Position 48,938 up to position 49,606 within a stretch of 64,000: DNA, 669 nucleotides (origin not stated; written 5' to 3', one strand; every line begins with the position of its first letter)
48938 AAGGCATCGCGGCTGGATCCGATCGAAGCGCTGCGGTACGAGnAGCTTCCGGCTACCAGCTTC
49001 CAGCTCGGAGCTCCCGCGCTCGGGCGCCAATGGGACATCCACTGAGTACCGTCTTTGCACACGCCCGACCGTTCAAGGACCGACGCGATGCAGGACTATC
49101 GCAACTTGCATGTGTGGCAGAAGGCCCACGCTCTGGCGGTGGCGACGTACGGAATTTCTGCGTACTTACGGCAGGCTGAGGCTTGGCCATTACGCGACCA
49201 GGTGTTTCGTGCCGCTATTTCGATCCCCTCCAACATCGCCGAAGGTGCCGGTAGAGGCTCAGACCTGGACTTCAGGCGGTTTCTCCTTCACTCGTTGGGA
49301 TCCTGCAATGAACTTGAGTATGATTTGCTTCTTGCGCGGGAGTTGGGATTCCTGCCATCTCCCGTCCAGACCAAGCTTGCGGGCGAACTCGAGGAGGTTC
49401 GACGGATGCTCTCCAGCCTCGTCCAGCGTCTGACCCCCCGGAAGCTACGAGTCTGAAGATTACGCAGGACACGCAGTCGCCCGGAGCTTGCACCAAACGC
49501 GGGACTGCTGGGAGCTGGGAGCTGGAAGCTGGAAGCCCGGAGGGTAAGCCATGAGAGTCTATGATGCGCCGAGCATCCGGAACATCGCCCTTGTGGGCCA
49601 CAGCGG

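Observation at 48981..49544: The four-helix-bundle (23S-IVS protein / Avd family) gene sits in the loop of a heptad hairpin, an IVS-like arrangement outside any rRNA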

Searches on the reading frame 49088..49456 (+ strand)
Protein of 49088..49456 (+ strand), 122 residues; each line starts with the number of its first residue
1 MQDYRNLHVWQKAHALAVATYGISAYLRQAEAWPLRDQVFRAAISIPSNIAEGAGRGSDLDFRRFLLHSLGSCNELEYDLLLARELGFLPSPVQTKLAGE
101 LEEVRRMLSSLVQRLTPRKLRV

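Call 6: search_protein_families(library=pfam, proteins=[window:49088-49456:+])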
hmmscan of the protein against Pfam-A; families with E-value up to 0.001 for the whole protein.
window:49088-49456:+ (122 aa): 1 family
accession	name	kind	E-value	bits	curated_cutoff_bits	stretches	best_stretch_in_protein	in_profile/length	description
PF05635.17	23S_rRNA_IVP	-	3.3e-31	108.1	33.8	1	5-109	1-105/106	23S rRNA-intervening sequence protein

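Call 7: search_protein_families(library=ncbifam, proteins=[window:49088-49456:+])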
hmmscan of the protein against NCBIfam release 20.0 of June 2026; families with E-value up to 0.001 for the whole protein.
window:49088-49456:+ (122 aa): 3 families
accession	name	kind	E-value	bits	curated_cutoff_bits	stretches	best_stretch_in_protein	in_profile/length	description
TIGR02436.1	TIGR02436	subfamily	8.2e-31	106.4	24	1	9-115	1-108/109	four helix bundle protein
NF008911.0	PRK12275.1-2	subfamily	1.2e-27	96.7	137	1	1-116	1-116/118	hypothetical protein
NF008912.0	PRK12275.1-6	subfamily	7e-27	93.8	124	1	3-115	2-111/117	hypothetical protein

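Call 9: find_encoding_contigs(protein=window:49088-49456:+, flank=10000, max_places=10)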
Protein window:49088-49456:+ (122 aa): no gene with exactly this product is on record in the collection.
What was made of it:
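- Tried and rejected: The exact protein is not on record in the assembly index (call 9).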

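Call 10: find_homologous_proteins(query=window:49088-49456:+)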
Query window:49088-49456:+ (122 aa): 1489 proteins with E <= 0.001 among 1518 candidates; the best 120 are listed.
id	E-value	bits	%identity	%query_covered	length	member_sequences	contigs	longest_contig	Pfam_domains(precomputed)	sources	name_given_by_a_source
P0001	1.1e-66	240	93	100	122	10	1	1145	PF05635.18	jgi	jgi:four helix bundle protein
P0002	1.8e-65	236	92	100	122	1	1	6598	PF05635.18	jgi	jgi:four helix bundle protein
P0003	3.4e-65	235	93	98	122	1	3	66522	PF05635.18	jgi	jgi:four helix bundle protein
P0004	8.4e-65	234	90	100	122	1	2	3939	PF05635.18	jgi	jgi:four helix bundle protein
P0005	1.4e-64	233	89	99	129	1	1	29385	PF05635.18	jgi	jgi:four helix bundle protein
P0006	2.9e-61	222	88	98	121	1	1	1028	PF05635.18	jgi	jgi:four helix bundle protein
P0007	1.6e-57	210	89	91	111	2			PF05635.18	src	-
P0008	3.5e-57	209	82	100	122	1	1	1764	PF05635.18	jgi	jgi:four helix bundle protein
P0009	3.9e-55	203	80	96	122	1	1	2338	PF05635.18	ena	-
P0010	7.1e-54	199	79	99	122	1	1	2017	PF05635.18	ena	-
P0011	1.0e-53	198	76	99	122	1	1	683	PF05635.18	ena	-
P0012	1.6e-53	197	78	95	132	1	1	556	PF05635.18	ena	-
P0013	2.0e-53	197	79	96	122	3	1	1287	PF05635.18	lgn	-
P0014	2.9e-53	197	79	97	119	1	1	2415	PF05635.18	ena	-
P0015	2.9e-53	197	79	96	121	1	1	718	PF05635.18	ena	-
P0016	6.1e-53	196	79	94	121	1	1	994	PF05635.18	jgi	jgi:four helix bundle protein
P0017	6.4e-53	196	78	95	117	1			PF05635.18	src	-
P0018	6.8e-53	195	78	95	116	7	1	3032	PF05635.18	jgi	jgi:four helix bundle protein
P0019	1.9e-52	194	78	95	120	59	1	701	PF05635.18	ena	-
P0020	3.1e-52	193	78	96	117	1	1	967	PF05635.18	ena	-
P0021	3.2e-52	193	77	96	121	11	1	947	PF05635.18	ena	-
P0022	5.4e-52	193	77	95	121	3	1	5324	PF05635.18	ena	-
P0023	5.4e-52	193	78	94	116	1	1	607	PF05635.18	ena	-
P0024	8.5e-52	192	77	96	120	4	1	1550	PF05635.18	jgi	jgi:four helix bundle protein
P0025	1.8e-51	191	76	95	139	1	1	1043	PF05635.18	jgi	jgi:four helix bundle protein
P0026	1.9e-51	191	78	95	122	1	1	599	PF05635.18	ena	-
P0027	4.9e-51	189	77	95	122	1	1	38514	PF05635.18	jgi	jgi:four helix bundle protein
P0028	7.3e-51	189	75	96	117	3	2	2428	PF05635.18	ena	-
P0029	9.6e-51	188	76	95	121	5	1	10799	PF05635.18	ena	-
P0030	1.0e-50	188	74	95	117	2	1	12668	PF05635.18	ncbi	-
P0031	2.1e-50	187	74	94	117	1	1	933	PF05635.18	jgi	jgi:four helix bundle protein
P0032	2.1e-50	187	74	95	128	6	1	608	PF05635.18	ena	-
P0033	2.1e-50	187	76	94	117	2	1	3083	PF05635.18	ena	-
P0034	2.5e-50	187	76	96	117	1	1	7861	PF05635.18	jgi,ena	-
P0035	3.6e-50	187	76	95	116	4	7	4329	PF05635.18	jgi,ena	jgi:four helix bundle protein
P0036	3.7e-50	187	76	94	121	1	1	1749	PF05635.18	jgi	jgi:four helix bundle protein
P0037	3.8e-50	187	73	95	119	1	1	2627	PF05635.18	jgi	jgi:four helix bundle protein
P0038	3.9e-50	187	75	99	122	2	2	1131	PF05635.18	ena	-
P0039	4.1e-50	186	74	94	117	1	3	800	PF05635.18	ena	-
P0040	4.3e-50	186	76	95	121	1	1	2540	PF05635.18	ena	-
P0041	5.1e-50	186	76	95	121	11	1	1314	PF05635.18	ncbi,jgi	-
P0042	5.1e-50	186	74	93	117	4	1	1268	PF05635.18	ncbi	-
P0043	6.0e-50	186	72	99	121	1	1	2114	PF05635.18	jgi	jgi:four helix bundle protein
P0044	7.2e-50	186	73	98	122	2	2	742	PF05635.18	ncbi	-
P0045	7.9e-50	186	75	94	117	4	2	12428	PF05635.18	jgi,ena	-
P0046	8.1e-50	186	75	94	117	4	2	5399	PF05635.18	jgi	jgi:four helix bundle protein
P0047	9.5e-50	185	76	93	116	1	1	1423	PF05635.18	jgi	jgi:four helix bundle protein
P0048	1.8e-49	184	77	94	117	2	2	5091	PF05635.18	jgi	jgi:four helix bundle protein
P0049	2.3e-49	184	74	95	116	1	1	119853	PF05635.18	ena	-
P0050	3.8e-49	183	75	96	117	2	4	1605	PF05635.18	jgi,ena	-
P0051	4.7e-49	183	72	95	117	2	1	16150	PF05635.18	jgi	jgi:four helix bundle protein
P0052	5.0e-49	183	75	96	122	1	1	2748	PF05635.18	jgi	jgi:four helix bundle protein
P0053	5.3e-49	183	73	95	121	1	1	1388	PF05635.18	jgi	jgi:four helix bundle protein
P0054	5.3e-49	183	74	93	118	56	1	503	PF05635.18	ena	-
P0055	6.4e-49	183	75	95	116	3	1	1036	PF05635.18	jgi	jgi:four helix bundle protein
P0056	6.5e-49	183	75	94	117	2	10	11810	PF05635.18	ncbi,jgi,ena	jgi:four helix bundle protein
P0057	9.6e-49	182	75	96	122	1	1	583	PF05635.18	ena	-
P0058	1.7e-48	181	74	95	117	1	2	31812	PF05635.18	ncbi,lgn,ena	-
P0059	2.0e-48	181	72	95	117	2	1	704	PF05635.18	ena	-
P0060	2.3e-48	181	72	95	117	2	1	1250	PF05635.18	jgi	jgi:four helix bundle protein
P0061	2.4e-48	181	72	95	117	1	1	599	PF05635.18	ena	-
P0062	2.7e-48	181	72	95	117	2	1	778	PF05635.18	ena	-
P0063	3.0e-48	180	72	94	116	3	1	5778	PF05635.18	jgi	jgi:four helix bundle protein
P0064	3.2e-48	180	70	97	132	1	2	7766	PF05635.18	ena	-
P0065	3.4e-48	180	73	93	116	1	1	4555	PF05635.18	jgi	jgi:four helix bundle protein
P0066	3.4e-48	180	72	95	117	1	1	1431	PF05635.18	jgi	jgi:four helix bundle protein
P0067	3.9e-48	180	75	94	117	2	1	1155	PF05635.18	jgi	jgi:four helix bundle protein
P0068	3.9e-48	180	75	94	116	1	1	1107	PF05635.18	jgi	jgi:four helix bundle protein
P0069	4.1e-48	180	73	92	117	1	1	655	PF05635.18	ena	-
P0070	4.6e-48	180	71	95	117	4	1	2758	PF05635.18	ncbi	-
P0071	4.7e-48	180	73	93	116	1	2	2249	PF05635.18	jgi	jgi:four helix bundle protein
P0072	4.8e-48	180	74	95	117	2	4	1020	PF05635.18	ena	-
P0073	5.9e-48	180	74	95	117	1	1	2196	PF05635.18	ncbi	-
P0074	6.3e-48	179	74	94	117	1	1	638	PF05635.18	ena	-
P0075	7.4e-48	179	74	96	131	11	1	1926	PF05635.18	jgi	jgi:four helix bundle protein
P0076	8.6e-48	179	73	95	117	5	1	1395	PF05635.18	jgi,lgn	jgi:four helix bundle protein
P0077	9.2e-48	179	74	93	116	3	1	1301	PF05635.18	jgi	jgi:four helix bundle protein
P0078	1.0e-47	179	72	95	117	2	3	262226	PF05635.18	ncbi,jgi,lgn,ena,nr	ncbi:MAG: diversity-generating retroelement protein bAvd family protein [Acidobacteria bacterium]|nr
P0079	1.1e-47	179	72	95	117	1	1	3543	PF05635.18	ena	-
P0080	1.3e-47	178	73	93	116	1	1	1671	PF05635.18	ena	-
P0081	1.3e-47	178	72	95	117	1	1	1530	PF05635.18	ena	-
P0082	1.3e-47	178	72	95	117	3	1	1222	PF05635.18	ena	-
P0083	1.3e-47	178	69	96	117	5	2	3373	PF05635.18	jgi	jgi:four helix bundle protein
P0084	1.3e-47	178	74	96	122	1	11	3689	PF05635.18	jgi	jgi:four helix bundle protein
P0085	1.5e-47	178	72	93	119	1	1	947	PF05635.18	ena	-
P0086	2.2e-47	178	73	94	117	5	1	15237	PF05635.18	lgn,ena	-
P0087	2.6e-47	177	72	94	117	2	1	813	PF05635.18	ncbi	-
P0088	2.9e-47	177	70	94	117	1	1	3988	PF05635.18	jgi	jgi:four helix bundle protein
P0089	3.1e-47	177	72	95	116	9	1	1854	PF05635.18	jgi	-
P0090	3.3e-47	177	72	99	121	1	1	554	PF05635.18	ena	-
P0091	3.3e-47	177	72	95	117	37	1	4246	PF05635.18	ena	-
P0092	3.4e-47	177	68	98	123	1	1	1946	PF05635.18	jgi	jgi:four helix bundle protein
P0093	4.0e-47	177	69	95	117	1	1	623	PF05635.18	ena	-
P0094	4.4e-47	177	74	94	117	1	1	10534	PF05635.18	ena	-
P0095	4.4e-47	177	72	95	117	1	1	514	PF05635.18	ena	-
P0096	6.7e-47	176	71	96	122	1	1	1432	PF05635.18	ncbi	-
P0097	8.8e-47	176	71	96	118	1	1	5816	PF05635.18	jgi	jgi:four helix bundle protein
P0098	9.8e-47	176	70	97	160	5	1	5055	PF05635.18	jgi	jgi:four helix bundle protein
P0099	1.1e-46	175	71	96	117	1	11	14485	PF05635.18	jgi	jgi:four helix bundle protein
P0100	1.1e-46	175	70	94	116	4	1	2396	PF05635.18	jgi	jgi:four helix bundle protein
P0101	1.1e-46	175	74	94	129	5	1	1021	PF05635.18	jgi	jgi:four helix bundle protein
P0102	1.1e-46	175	74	96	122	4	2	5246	PF05635.18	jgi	jgi:four helix bundle protein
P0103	1.2e-46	175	73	96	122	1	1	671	PF05635.18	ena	-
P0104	1.4e-46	175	70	94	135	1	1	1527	PF05635.18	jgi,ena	jgi:four helix bundle protein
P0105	1.4e-46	175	67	95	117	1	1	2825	PF05635.18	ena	-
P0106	1.7e-46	175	70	95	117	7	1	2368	PF05635.18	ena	-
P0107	2.2e-46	174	70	94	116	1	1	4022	PF05635.18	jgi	jgi:four helix bundle protein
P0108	2.5e-46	174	79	86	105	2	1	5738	PF05635.18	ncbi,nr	ncbi:MAG: four helix bundle protein [Acidobacteriota bacterium]|nr:four helix bundle protein [Acidob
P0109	2.8e-46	174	69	96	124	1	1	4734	PF05635.18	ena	-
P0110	3.0e-46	174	73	93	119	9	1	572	PF05635.18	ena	-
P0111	3.0e-46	174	72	94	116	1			PF05635.18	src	-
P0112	3.0e-46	174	74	96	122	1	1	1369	PF05635.18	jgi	jgi:four helix bundle protein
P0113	4.0e-46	174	69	96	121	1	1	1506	PF05635.18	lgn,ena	-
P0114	4.2e-46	174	72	94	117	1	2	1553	PF05635.18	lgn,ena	-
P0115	4.3e-46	173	72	96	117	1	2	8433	PF05635.18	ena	-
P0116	4.3e-46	173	70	94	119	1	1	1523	PF05635.18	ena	-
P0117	5.0e-46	173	70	94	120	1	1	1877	PF05635.18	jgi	jgi:four helix bundle protein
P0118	5.5e-46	173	75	96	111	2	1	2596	PF05635.18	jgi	jgi:four helix bundle protein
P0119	6.7e-46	173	71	94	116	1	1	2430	PF05635.18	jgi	jgi:four helix bundle protein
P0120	7.1e-46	173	70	94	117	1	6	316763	PF05635.18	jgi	jgi:four helix bundle protein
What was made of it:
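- Closest known: Avd, the accessory variability determinant of diversity-generating retroelements. Same: Some database names for close homologues say 'bAvd family' (call 10).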

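Call 11: find_encoding_contigs(protein=P0003, flank=6000, max_places=5)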
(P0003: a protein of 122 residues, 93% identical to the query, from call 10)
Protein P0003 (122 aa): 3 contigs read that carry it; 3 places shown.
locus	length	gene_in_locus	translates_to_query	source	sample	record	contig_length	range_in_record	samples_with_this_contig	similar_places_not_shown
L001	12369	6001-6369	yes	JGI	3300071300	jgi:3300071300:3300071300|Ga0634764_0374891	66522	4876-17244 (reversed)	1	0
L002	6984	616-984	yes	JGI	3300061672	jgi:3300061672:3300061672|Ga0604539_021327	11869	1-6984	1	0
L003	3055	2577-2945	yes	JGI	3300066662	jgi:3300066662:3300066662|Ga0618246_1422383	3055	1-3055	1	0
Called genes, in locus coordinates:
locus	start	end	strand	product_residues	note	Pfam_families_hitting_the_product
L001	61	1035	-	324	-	PF13729:TraF_2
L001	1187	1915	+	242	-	PF04893:Yip1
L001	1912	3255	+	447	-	PF25919:BSH_CusB (faint), PF25917:BSH_RND, PF25973:BSH_CzcB, PF25984:BSH_YknX (faint), PF25885:HH_EMRA (weak), PF25954:Beta-barrel_RND_2 (weak), PF25990:Beta-barrel_YknX, PF25989:YknX_C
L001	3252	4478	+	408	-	PF12704:MacB_PCD, PF02687:FtsX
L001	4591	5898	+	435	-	PF12704:MacB_PCD, PF02687:FtsX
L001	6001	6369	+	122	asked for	PF05635:23S_rRNA_IVP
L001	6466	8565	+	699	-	PF00009:GTP_EFTU, PF01926:MMR_HSR1 (weak), PF22042:EF-G_D2, PF03144:GTP_EFTU_D2 (weak), PF14492:EFG_III, PF03764:EFG_IV, PF00679:EFG_C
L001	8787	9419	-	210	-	PF01196:Ribosomal_L17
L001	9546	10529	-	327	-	PF01193:RNA_pol_L, PF01000:RNA_pol_A_bac, PF03118:RNA_pol_A_CTD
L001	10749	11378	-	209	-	PF00163:Ribosomal_S4, PF01479:S4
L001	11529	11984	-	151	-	PF00411:Ribosomal_S11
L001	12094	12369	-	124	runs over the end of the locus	PF00416:Ribosomal_S13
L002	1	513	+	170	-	?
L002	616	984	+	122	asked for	PF05635:23S_rRNA_IVP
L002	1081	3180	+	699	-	PF00009:GTP_EFTU, PF01926:MMR_HSR1 (weak), PF22042:EF-G_D2, PF03144:GTP_EFTU_D2 (weak), PF14492:EFG_III, PF03764:EFG_IV, PF00679:EFG_C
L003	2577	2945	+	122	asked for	PF05635:23S_rRNA_IVP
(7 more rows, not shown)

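Call 12: find_encoding_contigs(protein=P0005, flank=6000, max_places=5)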
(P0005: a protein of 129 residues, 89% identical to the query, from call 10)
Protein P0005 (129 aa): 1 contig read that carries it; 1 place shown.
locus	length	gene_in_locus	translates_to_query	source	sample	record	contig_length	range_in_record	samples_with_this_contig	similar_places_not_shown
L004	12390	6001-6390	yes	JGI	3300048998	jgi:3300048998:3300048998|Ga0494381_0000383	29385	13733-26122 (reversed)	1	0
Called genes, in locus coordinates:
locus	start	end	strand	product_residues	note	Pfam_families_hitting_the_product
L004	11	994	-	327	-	PF13729:TraF_2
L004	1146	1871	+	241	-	PF04893:Yip1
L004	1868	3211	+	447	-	PF25919:BSH_CusB (faint), PF25917:BSH_RND, PF25973:BSH_CzcB, PF25984:BSH_YknX (faint), PF25885:HH_EMRA (weak), PF25954:Beta-barrel_RND_2 (weak), PF25990:Beta-barrel_YknX, PF25989:YknX_C, +1 more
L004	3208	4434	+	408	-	PF12704:MacB_PCD, PF02687:FtsX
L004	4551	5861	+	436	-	PF12704:MacB_PCD, PF02687:FtsX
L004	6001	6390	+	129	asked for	PF05635:23S_rRNA_IVP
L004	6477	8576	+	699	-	PF00009:GTP_EFTU, PF01926:MMR_HSR1, PF22042:EF-G_D2, PF03144:GTP_EFTU_D2 (weak), PF14492:EFG_III, PF03764:EFG_IV, PF00679:EFG_C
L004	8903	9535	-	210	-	PF01196:Ribosomal_L17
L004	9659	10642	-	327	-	PF01193:RNA_pol_L, PF01000:RNA_pol_A_bac, PF03118:RNA_pol_A_CTD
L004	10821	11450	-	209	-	PF00163:Ribosomal_S4, PF01479:S4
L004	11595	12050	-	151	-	PF00411:Ribosomal_S11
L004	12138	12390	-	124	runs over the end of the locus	PF00416:Ribosomal_S13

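Call 15: find_related_loci(query=A2, collection=genome_contigs, flank=6000)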
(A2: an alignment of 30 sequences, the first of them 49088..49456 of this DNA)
Query A2 (122 aa) in genome_contigs; peptide patterns used: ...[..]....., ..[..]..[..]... (x = any residue, [..] = any of these).
153 stretches matched a pattern; 132 encode a relative of the query (tblastn E <= 1e-3); the best 80 are kept; 80 distinct loci.
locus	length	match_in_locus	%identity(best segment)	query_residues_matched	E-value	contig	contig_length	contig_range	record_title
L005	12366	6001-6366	92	1-122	1e-71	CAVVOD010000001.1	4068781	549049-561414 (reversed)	MAG: uncultured Acidobacteriota bacterium isolate MFD04212.bin.1.190 genome assembly, contig: contig_44, whole genome sh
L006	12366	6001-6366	89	1-122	9e-71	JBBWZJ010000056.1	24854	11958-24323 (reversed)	MAG: Acidobacteriota bacterium isolate Holy_63 scaffold_2296789, whole genome shotgun sequence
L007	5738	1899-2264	80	1-122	4e-62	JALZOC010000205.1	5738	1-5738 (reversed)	MAG: Acidobacteriota bacterium isolate MSU bin101 SD1458_NODE_4961_length_5738_cov_1.010872, whole genome shotgun sequen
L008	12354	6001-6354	75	1-118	9e-57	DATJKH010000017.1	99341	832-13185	MAG TPA_asm: Vicinamibacterales bacterium isolate SMAG_U15588 k141_4841804, whole genome shotgun sequence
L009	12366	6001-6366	70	1-122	4e-56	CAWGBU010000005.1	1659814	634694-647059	MAG: uncultured Acidobacteriota bacterium isolate MFD06229.bin.2.238 genome assembly, contig: contig_2579, whole genome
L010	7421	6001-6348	74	1-116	7e-55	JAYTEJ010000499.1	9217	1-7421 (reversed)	MAG: Acidobacteriota bacterium isolate GFS_2025 GFS_2025_498, whole genome shotgun sequence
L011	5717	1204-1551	72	1-116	8e-55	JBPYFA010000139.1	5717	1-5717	MAG: Vicinamibacterales bacterium isolate Bin.028.fastaField_pasture_P2 k127_2493138, whole genome shotgun sequence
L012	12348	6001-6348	72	1-116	4e-54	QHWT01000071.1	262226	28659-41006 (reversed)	MAG: Acidobacteria bacterium isolate gp6 AA36 14_0927_09_20cm_scaffold_246_e_80882_curated, whole genome shotgun sequenc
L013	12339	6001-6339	73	1-113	5e-53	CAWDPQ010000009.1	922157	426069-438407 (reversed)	MAG: uncultured Acidobacteriota bacterium isolate MFD04850.bin.1.105 genome assembly, contig: contig_29712, whole genome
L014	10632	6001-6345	68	1-115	5e-51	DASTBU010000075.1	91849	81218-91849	MAG TPA_asm: Vicinamibacterales bacterium isolate SMAG_U774 k141_1303164, whole genome shotgun sequence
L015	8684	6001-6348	69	1-116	3e-51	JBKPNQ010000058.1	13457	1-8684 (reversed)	MAG: Acidobacteriota bacterium isolate GS_HAYS_MAG_00036 GS_HAYS_000003960522, whole genome shotgun sequence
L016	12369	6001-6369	69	1-122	8e-51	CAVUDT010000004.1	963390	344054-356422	MAG: uncultured Acidobacteriota bacterium isolate MFD02840.bin.1.7 genome assembly, contig: contig_27387, whole genome s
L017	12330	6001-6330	71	1-114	1e-49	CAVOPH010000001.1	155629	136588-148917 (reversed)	MAG: uncultured Acidobacteriota bacterium isolate MFD00392.bin.2.134 genome assembly, contig: contig_101867, whole genom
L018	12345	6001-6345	69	1-115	5e-49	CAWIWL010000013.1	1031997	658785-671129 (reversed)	MAG: uncultured Acidobacteriota bacterium isolate MFD04850.bin.1.225 genome assembly, contig: contig_2971, whole genome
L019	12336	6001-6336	68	1-112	1e-48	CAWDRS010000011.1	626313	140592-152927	MAG: uncultured Acidobacteriota bacterium isolate MFD04850.bin.2.282 genome assembly, contig: contig_36309, whole genome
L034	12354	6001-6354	49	1-118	3e-32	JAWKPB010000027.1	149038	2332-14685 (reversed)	MAG: Anaerolineae bacterium isolate BC1.4 BC1.4.fa-27, whole genome shotgun sequence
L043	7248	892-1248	45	1-119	6e-31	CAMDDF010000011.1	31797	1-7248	MAG: Candidatus Kuenenia stuttgartiensis isolate MiH-14oct19-120 genome assembly, contig: MiH-14oct19-C2563, whole genom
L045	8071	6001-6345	47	1-115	1e-30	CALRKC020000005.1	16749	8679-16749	MAG: Erythrobacter sanguineus isolate JJ-CU23-05-10-m2-bin10 genome assembly, contig: JJ-NAD34-325-C221, whole genome sh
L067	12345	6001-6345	41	1-115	1e-25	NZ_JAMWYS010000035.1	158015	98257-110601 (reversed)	Solitalea agri strain MAHUQ-68 GCM70023251_3, whole genome shotgun sequence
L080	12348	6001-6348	45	1-113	4e-23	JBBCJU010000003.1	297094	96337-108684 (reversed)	MAG: Fimbriimonadaceae bacterium isolate MAG_CPA_45 P10A_000000029015, whole genome shotgun sequence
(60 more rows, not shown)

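Call 54: search_solved_structures(query=window:49088-49453:+, max_evalue=0.01, show_alignments=1)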
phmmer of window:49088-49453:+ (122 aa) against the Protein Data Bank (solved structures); distinct sequences matched with E-value up to 0.01: 2.
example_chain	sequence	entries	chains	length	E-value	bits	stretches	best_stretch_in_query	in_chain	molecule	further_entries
2gsc_A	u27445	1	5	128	2e-13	53.6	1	4-116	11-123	Putative uncharacterized protein XCC0516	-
2rld_A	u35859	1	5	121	0.0032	20.7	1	9-113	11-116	Uncharacterized protein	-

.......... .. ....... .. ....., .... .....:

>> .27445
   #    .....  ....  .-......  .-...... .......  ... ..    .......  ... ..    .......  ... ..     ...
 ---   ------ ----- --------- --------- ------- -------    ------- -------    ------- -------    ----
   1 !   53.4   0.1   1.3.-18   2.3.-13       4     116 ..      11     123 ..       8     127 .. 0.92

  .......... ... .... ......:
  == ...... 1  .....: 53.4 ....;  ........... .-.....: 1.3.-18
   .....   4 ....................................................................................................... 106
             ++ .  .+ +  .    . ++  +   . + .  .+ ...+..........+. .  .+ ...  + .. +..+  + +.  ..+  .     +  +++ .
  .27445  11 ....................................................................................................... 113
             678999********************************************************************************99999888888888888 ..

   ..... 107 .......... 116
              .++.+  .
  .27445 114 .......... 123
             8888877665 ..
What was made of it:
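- Closest known: Avd, the accessory variability determinant of diversity-generating retroelements. Different: Only about 11% sequence identity, and no phmmer hit at E<0.01 (call 54).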

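Call 55: search_protein_families(library=padloc, proteins=[window:49088-49453:+], max_evalue=0.01)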
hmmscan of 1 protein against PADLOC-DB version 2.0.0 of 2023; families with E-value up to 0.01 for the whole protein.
window:49088-49453:+ (122 aa): 0 families

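Call 56: search_protein_families(library=phrogs, proteins=[window:49088-49453:+], max_evalue=0.01)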
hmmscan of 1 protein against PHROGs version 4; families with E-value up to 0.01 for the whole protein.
window:49088-49453:+ (122 aa): 0 families
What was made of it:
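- Tried and rejected: PADLOC and PHROGs gave no hit (calls 55, 56).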
